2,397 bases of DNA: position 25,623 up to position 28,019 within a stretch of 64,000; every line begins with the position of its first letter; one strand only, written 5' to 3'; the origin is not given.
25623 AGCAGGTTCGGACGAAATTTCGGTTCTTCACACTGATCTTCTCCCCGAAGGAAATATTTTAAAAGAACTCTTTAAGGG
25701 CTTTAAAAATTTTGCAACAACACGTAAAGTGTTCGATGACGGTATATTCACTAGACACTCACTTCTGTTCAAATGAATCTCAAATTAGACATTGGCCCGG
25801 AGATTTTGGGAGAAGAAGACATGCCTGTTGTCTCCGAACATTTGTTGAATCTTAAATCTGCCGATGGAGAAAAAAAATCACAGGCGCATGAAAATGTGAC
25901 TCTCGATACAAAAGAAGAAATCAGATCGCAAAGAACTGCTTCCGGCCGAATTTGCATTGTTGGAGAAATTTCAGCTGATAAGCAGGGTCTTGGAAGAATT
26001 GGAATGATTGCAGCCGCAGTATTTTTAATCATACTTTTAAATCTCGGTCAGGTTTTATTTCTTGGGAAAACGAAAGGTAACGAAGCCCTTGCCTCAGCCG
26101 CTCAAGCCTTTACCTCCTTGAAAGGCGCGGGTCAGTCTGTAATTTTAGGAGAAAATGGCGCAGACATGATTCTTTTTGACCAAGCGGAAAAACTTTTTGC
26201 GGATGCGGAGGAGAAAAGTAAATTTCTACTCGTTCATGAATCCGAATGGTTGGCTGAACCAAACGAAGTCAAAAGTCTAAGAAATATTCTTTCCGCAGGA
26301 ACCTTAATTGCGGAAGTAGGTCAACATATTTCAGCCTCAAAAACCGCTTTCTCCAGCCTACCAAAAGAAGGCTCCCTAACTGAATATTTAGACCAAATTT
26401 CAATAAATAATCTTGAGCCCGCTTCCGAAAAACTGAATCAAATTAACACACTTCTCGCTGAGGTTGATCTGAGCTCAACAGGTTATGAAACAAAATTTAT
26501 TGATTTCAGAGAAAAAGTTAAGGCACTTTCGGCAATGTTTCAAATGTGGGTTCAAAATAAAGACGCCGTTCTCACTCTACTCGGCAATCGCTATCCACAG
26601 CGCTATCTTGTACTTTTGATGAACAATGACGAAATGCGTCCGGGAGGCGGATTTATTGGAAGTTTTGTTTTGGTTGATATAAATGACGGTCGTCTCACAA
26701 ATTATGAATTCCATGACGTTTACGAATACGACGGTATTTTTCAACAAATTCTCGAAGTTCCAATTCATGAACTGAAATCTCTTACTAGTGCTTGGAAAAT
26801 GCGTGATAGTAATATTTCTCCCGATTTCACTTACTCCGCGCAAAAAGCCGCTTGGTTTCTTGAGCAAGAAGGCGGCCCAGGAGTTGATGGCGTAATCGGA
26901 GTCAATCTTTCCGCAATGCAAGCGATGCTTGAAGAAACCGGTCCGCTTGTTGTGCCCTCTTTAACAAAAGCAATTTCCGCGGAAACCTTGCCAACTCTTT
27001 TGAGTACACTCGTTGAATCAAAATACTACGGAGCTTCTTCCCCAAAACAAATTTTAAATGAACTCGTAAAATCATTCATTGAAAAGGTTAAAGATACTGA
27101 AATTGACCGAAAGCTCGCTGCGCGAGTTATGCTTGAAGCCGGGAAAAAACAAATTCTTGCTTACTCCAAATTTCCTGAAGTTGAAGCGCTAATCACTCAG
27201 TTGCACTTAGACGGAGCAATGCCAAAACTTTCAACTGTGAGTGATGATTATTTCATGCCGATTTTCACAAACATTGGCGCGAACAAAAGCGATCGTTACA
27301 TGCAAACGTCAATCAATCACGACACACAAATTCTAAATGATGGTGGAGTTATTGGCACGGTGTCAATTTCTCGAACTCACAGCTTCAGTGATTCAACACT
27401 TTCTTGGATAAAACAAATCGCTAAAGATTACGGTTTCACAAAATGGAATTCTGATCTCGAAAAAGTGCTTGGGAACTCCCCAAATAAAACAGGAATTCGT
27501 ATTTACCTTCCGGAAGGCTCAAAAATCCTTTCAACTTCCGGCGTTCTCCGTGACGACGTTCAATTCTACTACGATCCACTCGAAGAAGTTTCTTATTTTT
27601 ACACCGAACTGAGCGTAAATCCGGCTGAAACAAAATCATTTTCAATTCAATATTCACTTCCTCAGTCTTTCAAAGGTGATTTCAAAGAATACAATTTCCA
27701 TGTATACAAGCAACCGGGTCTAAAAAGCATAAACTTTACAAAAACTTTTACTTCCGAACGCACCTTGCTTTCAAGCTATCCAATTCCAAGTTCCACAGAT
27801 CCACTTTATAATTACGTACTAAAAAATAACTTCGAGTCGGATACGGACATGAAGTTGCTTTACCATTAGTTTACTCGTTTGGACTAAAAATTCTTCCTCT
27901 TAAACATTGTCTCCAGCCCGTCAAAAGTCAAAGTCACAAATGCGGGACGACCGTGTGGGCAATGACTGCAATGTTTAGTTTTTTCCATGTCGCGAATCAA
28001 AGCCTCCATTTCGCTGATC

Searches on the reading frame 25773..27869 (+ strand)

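Call 28: search_protein_families(library=pfam, proteins=[window:25773-27869:+], max_evalue=0.001)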
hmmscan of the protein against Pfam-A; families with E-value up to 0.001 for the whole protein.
window:25773-27869:+ (698 aa): 1 family
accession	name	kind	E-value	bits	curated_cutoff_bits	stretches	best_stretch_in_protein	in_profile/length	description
PF13196.11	DUF4012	-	4.7e-25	89.2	28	1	275-412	3-142/144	Protein of unknown function (DUF4012)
